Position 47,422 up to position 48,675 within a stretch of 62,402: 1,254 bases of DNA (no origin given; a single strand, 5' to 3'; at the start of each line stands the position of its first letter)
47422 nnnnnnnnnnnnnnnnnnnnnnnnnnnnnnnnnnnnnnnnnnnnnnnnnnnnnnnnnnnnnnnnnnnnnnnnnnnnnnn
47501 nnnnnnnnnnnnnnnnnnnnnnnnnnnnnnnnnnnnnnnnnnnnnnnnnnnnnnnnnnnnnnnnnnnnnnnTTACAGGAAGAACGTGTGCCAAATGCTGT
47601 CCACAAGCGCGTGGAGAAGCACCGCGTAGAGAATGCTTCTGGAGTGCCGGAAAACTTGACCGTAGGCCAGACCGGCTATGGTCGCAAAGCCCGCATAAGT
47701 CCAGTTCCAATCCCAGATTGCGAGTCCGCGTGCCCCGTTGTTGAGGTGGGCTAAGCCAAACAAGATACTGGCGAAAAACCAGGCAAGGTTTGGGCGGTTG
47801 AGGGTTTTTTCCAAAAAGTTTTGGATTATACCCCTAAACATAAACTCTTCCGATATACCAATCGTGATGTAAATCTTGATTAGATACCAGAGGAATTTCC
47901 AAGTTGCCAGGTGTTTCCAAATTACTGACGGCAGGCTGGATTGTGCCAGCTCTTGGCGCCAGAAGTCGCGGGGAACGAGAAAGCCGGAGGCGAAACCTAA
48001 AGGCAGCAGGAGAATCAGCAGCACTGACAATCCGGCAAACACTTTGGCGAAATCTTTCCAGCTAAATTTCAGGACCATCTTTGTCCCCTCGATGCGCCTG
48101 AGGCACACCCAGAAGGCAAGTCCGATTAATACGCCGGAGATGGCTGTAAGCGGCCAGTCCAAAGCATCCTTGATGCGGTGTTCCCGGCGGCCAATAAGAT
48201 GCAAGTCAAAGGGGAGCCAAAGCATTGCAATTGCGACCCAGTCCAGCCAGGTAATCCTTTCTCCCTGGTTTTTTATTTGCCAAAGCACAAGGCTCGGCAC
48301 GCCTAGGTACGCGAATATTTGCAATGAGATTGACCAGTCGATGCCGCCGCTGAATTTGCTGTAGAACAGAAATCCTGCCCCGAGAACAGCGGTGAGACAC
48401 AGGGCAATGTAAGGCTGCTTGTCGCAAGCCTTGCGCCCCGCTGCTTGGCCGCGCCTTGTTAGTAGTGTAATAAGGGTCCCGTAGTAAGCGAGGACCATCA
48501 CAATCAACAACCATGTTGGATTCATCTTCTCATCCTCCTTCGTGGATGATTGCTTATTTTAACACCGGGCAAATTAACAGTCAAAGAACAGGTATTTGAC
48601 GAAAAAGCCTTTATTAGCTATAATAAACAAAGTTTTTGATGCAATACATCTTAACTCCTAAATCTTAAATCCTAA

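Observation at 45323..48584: G+C-richer island 2: five unannotated small membrane peptides convergent with a CPBP/Abi protease pair (one catalytically degenerate)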

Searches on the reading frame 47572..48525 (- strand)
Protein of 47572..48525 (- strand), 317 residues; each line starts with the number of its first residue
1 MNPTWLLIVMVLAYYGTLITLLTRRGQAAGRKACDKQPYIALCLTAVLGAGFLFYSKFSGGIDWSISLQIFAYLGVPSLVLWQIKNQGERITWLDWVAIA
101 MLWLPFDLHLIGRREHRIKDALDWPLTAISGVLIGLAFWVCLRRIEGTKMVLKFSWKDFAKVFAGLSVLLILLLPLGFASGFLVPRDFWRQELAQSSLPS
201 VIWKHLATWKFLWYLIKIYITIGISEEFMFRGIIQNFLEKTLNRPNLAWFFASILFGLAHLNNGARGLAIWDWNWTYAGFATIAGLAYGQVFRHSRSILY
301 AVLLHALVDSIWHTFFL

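Call 4: search_protein_families(library=pfam, proteins=[window:47572-48525:-], max_evalue=1)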
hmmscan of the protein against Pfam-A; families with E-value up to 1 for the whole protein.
window:47572-48525:- (317 aa): 1 family
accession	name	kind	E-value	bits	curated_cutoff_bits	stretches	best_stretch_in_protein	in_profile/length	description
PF02517.21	Rce1-like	-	2.7e-18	66.5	22.4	1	209-310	2-92/93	Type II CAAX prenyl endopeptidase Rce1-like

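Call 8: find_homologous_proteins(query=window:47572-48525:-)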
Query window:47572-48525:- (317 aa): 96 proteins with E <= 0.001 among 6602 candidates.
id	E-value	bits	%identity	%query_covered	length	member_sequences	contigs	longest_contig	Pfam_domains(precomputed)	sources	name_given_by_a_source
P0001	5.8e-210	715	100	100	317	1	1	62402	PF02517.22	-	-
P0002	1.8e-88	315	49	100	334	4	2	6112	PF02517.22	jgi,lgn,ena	-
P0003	5.3e-86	307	48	97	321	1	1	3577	PF02517.22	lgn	-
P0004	6.0e-85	304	47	99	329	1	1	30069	PF02517.22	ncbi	-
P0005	9.7e-84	300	48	99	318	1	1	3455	PF02517.22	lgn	-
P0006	4.2e-82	294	47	97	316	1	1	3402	PF02517.22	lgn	-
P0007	9.9e-82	293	48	99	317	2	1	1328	PF02517.22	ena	-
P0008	1.8e-81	292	48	97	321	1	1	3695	PF02517.22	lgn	-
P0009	3.8e-57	212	42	94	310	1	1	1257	PF02517.22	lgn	-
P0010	7.2e-32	129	35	91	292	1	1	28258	PF02517.22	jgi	jgi:uncharacterized protein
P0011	2.4e-30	124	34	91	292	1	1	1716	PF02517.22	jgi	-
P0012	6.3e-28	116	33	91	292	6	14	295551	PF02517.22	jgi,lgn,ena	jgi:membrane protease YdiL (CAAX protease family)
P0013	2.2e-27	114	34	79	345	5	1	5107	PF02517.22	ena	-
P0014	7.4e-26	109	32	99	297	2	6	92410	PF02517.22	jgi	jgi:membrane protease YdiL (CAAX protease family)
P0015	1.7e-23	102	33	81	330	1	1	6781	PF02517.22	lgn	-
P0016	9.7e-22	96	36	76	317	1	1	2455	PF02517.22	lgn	-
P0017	2.9e-20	91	28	98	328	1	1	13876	PF02517.22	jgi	jgi:uncharacterized protein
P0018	8.0e-20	90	29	98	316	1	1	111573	PF02517.22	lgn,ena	-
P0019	1.7e-19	89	27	98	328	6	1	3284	PF02517.22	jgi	jgi:membrane protease YdiL (CAAX protease family)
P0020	1.9e-19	88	30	93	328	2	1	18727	PF02517.22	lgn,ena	-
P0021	4.3e-19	87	29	91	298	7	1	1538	PF02517.22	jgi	jgi:membrane protease YdiL (CAAX protease family)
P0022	4.9e-19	87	28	91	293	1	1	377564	PF02517.22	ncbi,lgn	ncbi:MAG: type II CAAX endopeptidase family protein [Bryobacteraceae bacterium]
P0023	6.1e-19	87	29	95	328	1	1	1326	PF02517.22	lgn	-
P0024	6.8e-19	87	29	94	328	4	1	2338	PF02517.22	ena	-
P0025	8.3e-19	86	32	71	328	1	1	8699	PF02517.22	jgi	jgi:membrane protease YdiL (CAAX protease family)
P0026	1.0e-18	86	32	71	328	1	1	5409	PF02517.22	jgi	jgi:membrane protease YdiL (CAAX protease family)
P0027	1.2e-18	86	29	97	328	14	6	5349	PF02517.22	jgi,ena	jgi:membrane protease YdiL (CAAX protease family)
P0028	1.2e-18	86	28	94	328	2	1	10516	PF02517.22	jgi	jgi:uncharacterized protein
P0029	1.4e-18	85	28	78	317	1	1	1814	PF02517.22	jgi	-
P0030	1.5e-18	85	30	86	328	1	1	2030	PF02517.22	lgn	-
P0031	2.5e-18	85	31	71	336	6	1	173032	PF02517.22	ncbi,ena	-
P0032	2.8e-18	84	30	92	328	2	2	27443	PF02517.22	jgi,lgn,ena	-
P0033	3.5e-18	84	28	84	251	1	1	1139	PF02517.22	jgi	-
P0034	4.8e-18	84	29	91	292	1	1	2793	PF02517.22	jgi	jgi:membrane protease YdiL (CAAX protease family)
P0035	5.3e-18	84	31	78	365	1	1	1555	PF02517.22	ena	-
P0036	7.2e-18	83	35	69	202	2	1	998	PF02517.22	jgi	jgi:membrane protease YdiL (CAAX protease family)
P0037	9.7e-18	83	28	92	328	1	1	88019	PF02517.22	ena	-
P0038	1.2e-17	82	27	79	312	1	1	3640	PF02517.22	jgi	jgi:membrane protease YdiL (CAAX protease family)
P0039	1.3e-17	82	28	98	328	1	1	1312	PF02517.22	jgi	jgi:membrane protease YdiL (CAAX protease family)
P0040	1.4e-17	82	27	98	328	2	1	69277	PF02517.22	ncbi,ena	-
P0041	1.6e-17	82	30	84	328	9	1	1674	PF02517.22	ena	-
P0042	1.7e-17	82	29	72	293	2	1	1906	PF02517.22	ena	-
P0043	1.7e-17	82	32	77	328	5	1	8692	PF02517.22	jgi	jgi:uncharacterized protein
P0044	1.7e-17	82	29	84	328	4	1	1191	PF02517.22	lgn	-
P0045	1.9e-17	82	29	97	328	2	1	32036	PF02517.22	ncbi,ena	-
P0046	2.0e-17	82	35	70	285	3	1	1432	PF02517.22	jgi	jgi:membrane protease YdiL (CAAX protease family)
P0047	2.3e-17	81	28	90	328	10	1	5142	PF02517.22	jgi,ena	-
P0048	2.4e-17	81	28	94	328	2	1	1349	PF02517.22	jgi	-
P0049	3.0e-17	81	30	83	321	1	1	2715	PF02517.22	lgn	-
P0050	3.1e-17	81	31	71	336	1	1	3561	PF02517.22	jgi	-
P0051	3.4e-17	81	29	95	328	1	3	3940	PF02517.22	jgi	jgi:membrane protease YdiL (CAAX protease family)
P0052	5.4e-17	80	46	31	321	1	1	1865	PF02517.22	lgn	-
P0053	7.0e-17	80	34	70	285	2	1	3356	PF02517.22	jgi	jgi:membrane protease YdiL (CAAX protease family)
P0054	7.8e-17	80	27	97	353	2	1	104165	PF02517.22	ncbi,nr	ncbi:MAG: CPBP family intramembrane metalloprotease [candidate division KSB1 bacterium]|nr:CPBP fami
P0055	7.9e-17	80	28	77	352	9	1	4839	PF02517.22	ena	-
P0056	8.8e-17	80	28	77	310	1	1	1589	PF02517.22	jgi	jgi:membrane protease YdiL (CAAX protease family)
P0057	1.0e-16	79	27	77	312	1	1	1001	PF02517.22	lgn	-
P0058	1.0e-16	79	27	77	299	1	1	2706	PF02517.22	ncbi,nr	ncbi:MAG: CPBP family intramembrane metalloprotease [Chloroflexi bacterium]|nr:CPBP family intramemb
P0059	1.2e-16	79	29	94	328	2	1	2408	PF02517.22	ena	-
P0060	1.9e-16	78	27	95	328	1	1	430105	PF02517.22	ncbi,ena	-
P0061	3.7e-16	78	31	71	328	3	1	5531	PF02517.22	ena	-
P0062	3.8e-16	77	31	71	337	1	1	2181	PF02517.22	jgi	jgi:uncharacterized protein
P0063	5.0e-16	77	32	78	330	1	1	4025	PF02517.22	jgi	-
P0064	5.1e-16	77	26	98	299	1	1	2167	PF02517.22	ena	-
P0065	7.1e-16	77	32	78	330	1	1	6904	PF02517.22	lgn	-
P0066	7.5e-16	77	30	77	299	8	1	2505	PF02517.22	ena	-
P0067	1.2e-15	76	31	77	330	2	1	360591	PF02517.22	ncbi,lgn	-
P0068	1.5e-15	75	32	71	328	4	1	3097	PF02517.22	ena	-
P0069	1.9e-15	75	31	73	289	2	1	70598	PF02517.22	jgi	jgi:uncharacterized protein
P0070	3.0e-15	75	30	82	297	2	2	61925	PF02517.22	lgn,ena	-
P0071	4.8e-15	74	32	58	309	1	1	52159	PF02517.22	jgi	jgi:membrane protease YdiL (CAAX protease family)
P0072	6.4e-15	73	26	77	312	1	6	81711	PF02517.22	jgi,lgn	jgi:hypothetical protein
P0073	1.3e-14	72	30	71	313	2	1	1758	PF02517.22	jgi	-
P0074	1.4e-14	72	31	77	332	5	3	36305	PF02517.22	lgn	-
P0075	1.4e-14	72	27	97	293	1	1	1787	PF02517.22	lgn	-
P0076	4.0e-14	71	28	68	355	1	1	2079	PF02517.22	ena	-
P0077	7.1e-14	70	30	78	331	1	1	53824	PF02517.22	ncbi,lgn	-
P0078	7.3e-14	70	28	83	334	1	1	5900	PF02517.22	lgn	-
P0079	1.1e-13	69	30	71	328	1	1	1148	PF02517.22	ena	-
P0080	2.4e-13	68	27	90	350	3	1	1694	PF02517.22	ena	-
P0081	3.7e-13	68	32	54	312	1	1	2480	PF02517.22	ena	-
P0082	4.9e-13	67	30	76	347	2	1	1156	PF02517.22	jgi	jgi:membrane protease YdiL (CAAX protease family)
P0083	5.1e-13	67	30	78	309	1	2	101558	PF02517.22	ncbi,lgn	-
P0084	9.7e-13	66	30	97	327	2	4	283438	PF02517.22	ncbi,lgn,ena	-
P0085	9.9e-13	66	30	83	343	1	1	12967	PF02517.22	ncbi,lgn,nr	ncbi:CPBP family intramembrane metalloprotease [Candidatus Poribacteria bacterium]|nr:CPBP family in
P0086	1.1e-12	66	29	89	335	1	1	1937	PF02517.22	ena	-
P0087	2.3e-12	65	30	85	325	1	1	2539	PF02517.22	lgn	-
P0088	3.7e-12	64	31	67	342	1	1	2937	PF02517.22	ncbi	-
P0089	7.4e-12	63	29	76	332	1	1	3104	PF02517.22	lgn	-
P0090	8.4e-12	63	31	77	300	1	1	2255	PF02517.22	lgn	-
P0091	1.2e-10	59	27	83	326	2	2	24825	PF02517.22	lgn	-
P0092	2.7e-9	55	29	84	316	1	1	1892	PF02517.22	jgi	jgi:membrane protease YdiL (CAAX protease family)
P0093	4.0e-9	54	28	71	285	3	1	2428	PF02517.22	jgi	-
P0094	4.1e-8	51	30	81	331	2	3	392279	PF02517.22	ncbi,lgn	-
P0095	6.5e-8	50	29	56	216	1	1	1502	PF02517.22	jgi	jgi:membrane protease YdiL (CAAX protease family)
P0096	1.0e-7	50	31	70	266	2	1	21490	PF02517.22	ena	-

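Call 10: find_encoding_contigs(protein=P0004, flank=8000, max_places=3)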
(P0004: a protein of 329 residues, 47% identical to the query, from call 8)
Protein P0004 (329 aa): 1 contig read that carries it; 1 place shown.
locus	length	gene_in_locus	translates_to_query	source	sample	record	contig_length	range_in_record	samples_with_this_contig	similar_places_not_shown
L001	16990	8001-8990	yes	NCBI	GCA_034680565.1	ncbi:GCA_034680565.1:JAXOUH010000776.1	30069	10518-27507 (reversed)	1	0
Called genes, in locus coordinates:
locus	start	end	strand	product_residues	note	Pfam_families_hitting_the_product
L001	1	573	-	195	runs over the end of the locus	-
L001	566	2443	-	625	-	PF00456:Transketolase_N, PF13292:DXP_synthase_N, PF00676:E1_dh (weak), PF02779:Transket_pyr, PF02780:Transketolase_C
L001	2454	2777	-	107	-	-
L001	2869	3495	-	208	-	-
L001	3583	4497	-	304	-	PF01145:Band_7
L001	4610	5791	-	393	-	PF00438:S-AdoMet_synt_N, PF02772:S-AdoMet_synt_M, PF02773:S-AdoMet_synt_C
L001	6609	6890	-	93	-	PF00216:Bac_DNA_binding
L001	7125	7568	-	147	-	PF01029:NusB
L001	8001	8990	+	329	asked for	PF02517:Rce1-like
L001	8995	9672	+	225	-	PF02517:Rce1-like (weak)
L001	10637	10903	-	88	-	-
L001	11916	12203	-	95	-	-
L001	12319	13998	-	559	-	PF00118:Cpn60_TCP1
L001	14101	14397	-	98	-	PF00166:Cpn10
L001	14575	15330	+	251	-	PF13489:Methyltransf_23 (weak), PF07021:MetW (weak), PF13847:Methyltransf_31, PF08241:Methyltransf_11, PF08242:Methyltransf_12 (weak), PF13649:Methyltransf_25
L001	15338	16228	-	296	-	PF01909:NTP_transf_2 (weak)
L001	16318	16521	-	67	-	-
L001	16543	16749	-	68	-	-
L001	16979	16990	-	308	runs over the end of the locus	PF01149:Fapy_DNA_glyco, PF06831:H2TH, PF06827:zf-FPG_IleRS (faint)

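Call 11: find_encoding_contigs(protein=P0002, flank=6000, max_places=3)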
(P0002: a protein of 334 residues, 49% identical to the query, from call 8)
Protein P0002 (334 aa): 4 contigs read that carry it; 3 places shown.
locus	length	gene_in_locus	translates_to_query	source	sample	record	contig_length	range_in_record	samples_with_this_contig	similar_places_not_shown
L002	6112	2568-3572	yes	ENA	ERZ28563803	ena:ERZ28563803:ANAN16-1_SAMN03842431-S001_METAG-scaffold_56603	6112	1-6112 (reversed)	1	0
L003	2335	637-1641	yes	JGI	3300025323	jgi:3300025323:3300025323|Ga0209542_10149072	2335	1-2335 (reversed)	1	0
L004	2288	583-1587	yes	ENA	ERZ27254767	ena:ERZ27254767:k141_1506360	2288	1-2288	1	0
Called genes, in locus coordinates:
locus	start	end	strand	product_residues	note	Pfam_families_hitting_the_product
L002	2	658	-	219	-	?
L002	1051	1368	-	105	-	PF00216:Bac_DNA_binding, PF18291:HU-HIG (weak)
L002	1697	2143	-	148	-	PF01029:NusB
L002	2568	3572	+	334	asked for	PF02517:Rce1-like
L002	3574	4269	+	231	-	PF02517:Rce1-like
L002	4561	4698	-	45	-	-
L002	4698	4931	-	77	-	-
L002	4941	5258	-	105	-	-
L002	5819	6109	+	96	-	-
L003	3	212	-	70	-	?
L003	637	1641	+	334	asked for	PF02517:Rce1-like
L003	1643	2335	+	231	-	PF02517:Rce1-like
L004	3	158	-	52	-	?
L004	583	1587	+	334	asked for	PF02517:Rce1-like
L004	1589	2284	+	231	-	PF02517:Rce1-like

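Call 15: find_related_loci(query=A1, collection=genome_contigs, flank=7000)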
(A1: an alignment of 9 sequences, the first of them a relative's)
Query A1 (317 aa) in genome_contigs; peptide patterns used: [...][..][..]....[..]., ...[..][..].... (x = any residue, [..] = any of these).
99 stretches matched a pattern; 20 encode a relative of the query (tblastn E <= 1e-3); 20 distinct loci.
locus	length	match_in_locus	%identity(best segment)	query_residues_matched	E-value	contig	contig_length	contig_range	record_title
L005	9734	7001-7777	26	36-316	1e-10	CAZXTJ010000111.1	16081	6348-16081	MAG TPA_asm: uncultured bacterium isolate binchicken_co56_54 genome assembly, contig: NODE_1000_length_16081_cov_5.60127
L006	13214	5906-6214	30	194-309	1e-8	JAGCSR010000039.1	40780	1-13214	MAG: Clostridiales bacterium isolate RGIG10087 Yak_Rumen-1__c1641241, whole genome shotgun sequence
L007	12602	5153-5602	30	149-307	1e-6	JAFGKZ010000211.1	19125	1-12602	MAG: Calditrichaceae bacterium isolate Zod_Metabat.370 k87_10365994, whole genome shotgun sequence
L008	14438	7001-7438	27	179-311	3e-6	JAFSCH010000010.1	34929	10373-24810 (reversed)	MAG: Lachnospiraceae bacterium isolate RGIG3012 Goat_Rectum-3__c52, whole genome shotgun sequence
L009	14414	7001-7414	29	96-263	5e-6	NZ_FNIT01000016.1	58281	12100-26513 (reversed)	Aureimonas jatrophae strain L7-484,KACC 16230,DSM 25025, whole genome shotgun sequence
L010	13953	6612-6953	29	208-311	8e-6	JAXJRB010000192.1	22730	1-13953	MAG: Lachnospiraceae bacterium isolate DOME_MAG_2987 2987_C0217_k141_293314, whole genome shotgun sequence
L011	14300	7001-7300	32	211-309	1e-5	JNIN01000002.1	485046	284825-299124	Lachnospiraceae bacterium AC2012 P155DRAFT_scf7180000000008_quiver_dupTrim_8492.2_C, whole genome shotgun sequence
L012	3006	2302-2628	23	187-309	2e-5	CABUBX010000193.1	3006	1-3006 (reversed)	MAG TPA_asm: uncultured Lachnospiraceae bacterium isolate MGYG-HGUT-03867 genome assembly, contig: GUT_GENOME246434_193,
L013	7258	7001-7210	31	191-260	3e-5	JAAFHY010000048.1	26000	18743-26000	MAG: Cytophagales bacterium isolate bin67.metabat.ball.151 WN_Cytophagales_5_scaffold_48, whole genome shotgun sequence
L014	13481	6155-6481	31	201-311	3e-5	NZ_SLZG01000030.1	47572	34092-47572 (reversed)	Rhizobium sp. BK376 Ga0307685_130, whole genome shotgun sequence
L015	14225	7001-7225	32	223-309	5e-5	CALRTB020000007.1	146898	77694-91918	MAG: Sphingobacterium thalpophilum isolate JJ-K1D3-5-5-mx-bin566 genome assembly, contig: JJ-SE1623-30-C7, whole genome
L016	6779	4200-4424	30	223-309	5e-5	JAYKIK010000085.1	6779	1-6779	MAG: Synechococcus sp. isolate 452999 NODE_8506084, whole genome shotgun sequence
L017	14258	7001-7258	34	222-309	6e-5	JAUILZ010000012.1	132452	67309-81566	MAG: Gammaproteobacteria bacterium isolate Co_bin.66 NODE_1386_length_132452_cov_1.686786, whole genome shotgun sequence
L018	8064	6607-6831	33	223-309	6e-5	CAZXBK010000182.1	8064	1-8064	MAG TPA_asm: uncultured Synechococcus sp. isolate SRP135972_co2_148 genome assembly, contig: NODE_12455_length_8064_cov_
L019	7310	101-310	31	191-260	6e-5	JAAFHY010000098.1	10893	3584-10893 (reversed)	MAG: Cytophagales bacterium isolate bin67.metabat.ball.151 WN_Cytophagales_5_scaffold_98, whole genome shotgun sequence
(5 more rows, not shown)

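Call 16: find_related_loci(query=A1, collection=metagenome_contigs, flank=7000)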
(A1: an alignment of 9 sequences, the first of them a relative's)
Query A1 (317 aa) in metagenome_contigs; peptide patterns used: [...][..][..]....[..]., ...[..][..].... (x = any residue, [..] = any of these).
109 stretches matched a pattern; 15 encode a relative of the query (tblastn E <= 1e-3); 15 distinct loci.
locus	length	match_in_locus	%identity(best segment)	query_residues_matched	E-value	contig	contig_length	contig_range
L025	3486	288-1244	49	1-316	3e-95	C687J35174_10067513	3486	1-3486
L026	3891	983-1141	42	210-262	9e-8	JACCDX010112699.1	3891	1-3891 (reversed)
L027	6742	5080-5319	34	222-305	1e-7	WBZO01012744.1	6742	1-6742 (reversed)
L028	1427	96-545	30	149-307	4e-7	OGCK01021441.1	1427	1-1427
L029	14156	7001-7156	44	210-261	4e-7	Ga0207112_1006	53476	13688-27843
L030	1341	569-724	36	210-262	3e-6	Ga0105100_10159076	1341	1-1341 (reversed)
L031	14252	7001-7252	38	222-307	4e-6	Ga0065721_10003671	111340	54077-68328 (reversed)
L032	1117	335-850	23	112-307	5e-6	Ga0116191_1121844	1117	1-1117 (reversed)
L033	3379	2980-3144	32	207-262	1e-5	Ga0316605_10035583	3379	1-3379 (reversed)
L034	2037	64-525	26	139-311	2e-5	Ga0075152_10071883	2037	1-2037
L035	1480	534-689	34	210-262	4e-5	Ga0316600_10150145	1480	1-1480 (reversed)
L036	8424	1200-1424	31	223-309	9e-5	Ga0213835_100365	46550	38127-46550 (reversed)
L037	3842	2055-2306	27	222-295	1e-4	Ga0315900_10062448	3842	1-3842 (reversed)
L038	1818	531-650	45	224-263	1e-4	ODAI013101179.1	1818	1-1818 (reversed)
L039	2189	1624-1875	27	222-295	1e-4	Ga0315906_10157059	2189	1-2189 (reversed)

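Call 17: find_encoding_contigs(protein=P0003, flank=5000, max_places=3)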
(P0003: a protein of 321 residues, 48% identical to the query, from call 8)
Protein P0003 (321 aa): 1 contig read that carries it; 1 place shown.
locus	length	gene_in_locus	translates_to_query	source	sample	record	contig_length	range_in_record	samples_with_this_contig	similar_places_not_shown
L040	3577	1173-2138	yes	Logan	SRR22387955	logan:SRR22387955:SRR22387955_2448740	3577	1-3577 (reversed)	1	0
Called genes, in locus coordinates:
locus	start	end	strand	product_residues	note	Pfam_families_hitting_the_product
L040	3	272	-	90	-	?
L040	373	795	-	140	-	PF01029:NusB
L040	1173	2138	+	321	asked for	PF02517:Rce1-like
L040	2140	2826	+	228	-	PF02517:Rce1-like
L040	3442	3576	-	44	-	?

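Call 18: find_encoding_contigs(protein=P0005, flank=5000, max_places=3)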
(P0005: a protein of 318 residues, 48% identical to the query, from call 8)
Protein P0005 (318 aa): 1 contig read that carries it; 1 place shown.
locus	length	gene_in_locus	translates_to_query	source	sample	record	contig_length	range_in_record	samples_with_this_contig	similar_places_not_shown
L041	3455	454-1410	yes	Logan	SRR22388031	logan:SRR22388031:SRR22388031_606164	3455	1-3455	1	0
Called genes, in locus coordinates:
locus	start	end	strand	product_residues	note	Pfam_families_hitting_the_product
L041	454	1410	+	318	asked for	PF02517:Rce1-like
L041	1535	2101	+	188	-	PF02517:Rce1-like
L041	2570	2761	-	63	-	-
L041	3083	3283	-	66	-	-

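Call 19: find_encoding_contigs(protein=P0006, flank=5000, max_places=3)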
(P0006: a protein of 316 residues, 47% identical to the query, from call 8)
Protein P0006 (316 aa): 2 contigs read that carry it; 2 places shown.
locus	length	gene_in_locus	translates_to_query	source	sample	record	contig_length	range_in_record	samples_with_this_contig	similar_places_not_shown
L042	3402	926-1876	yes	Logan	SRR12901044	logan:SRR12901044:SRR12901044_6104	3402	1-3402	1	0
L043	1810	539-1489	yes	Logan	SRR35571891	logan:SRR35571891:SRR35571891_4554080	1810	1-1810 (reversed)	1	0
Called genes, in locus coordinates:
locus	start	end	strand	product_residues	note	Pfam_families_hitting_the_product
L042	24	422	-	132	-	PF01029:NusB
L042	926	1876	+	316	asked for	PF02517:Rce1-like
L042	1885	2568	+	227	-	PF02517:Rce1-like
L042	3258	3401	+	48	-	?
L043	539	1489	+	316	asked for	PF02517:Rce1-like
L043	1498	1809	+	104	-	?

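Call 20: find_encoding_contigs(protein=P0008, flank=5000, max_places=3)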
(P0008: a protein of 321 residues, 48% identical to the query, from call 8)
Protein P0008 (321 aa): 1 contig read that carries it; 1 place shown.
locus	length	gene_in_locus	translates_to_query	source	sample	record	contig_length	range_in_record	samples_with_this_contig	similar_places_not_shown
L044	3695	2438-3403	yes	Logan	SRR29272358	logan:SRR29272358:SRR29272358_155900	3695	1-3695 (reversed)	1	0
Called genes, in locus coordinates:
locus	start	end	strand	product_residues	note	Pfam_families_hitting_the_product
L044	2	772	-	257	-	?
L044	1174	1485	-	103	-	PF00216:Bac_DNA_binding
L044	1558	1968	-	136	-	PF01029:NusB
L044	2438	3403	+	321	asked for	PF02517:Rce1-like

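Call 31: search_protein_families(library=ncbifam, proteins=[window:47572-48525:-], max_evalue=1)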
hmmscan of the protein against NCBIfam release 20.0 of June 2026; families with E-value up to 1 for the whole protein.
window:47572-48525:- (317 aa): 9 families
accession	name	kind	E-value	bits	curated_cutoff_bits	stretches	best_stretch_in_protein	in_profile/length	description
NF041647.1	ABC_perm_CPBP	equivalog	5e-11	42.1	435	1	128-310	458-628/636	ABC transporter permease subunit/CPBP intramembrane protease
NF033192.3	CPBP_JDVT_MrtJ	equivalog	4.4e-07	30.5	75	1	221-312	7-95/98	JDVT-CTERM system glutamic-type intramembrane protease MrtJ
NF040914.1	Mrt_core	domain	2.9e-05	24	100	1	215-310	4-99/108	myxosortase family intramembrane protease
NF040589.1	CPBP_Synerg_MrtS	equivalog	0.00048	20.4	130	1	138-316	15-166/170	Synerg-CTERM system glutamic-type intramembrane protease MrtS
NF050068.1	Rv0804_CPBP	equivalog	0.00056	19.6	200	1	205-308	86-185/197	Rv0804 family intramembrane glutamic endopeptidase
NF040674.1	CPBP_fam_MrtP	equivalog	0.0018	17.8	250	1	198-261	233-304/354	myxosortase MrtP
TIGR03008.1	pepcterm_CAAX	equivalog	0.02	14.7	81.05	1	123-309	35-206/222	CAAX prenyl protease-related protein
NF052640.1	CPBP_M949_0222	equivalog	0.078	12.8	220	1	250-311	145-202/213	M949_0222 family glutamic-type intramembrane endopeptidase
TIGR00927.1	2A1904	subfamily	0.6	7.7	710.1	1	171-233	1022-1087/1209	K+-dependent Na+/Ca+ exchanger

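Call 32: search_protein_families(library=padloc, proteins=[window:47572-48525:-], max_evalue=1)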
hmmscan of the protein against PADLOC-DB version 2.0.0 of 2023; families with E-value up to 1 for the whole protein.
window:47572-48525:- (317 aa): 0 families

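Call 36: find_encoding_contigs(protein=P0098, flank=6000, max_places=4)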
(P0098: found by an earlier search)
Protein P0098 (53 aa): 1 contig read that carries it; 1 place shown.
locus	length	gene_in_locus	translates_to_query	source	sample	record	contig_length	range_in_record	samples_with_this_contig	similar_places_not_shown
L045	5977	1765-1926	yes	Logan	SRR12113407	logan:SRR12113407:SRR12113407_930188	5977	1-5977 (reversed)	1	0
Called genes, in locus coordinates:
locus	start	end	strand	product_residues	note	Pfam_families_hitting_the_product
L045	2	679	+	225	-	?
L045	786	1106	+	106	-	-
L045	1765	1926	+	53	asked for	-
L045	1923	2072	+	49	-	-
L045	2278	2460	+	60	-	-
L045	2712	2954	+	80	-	-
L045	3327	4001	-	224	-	PF02517:Rce1-like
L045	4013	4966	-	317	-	PF02517:Rce1-like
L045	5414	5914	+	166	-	PF01029:NusB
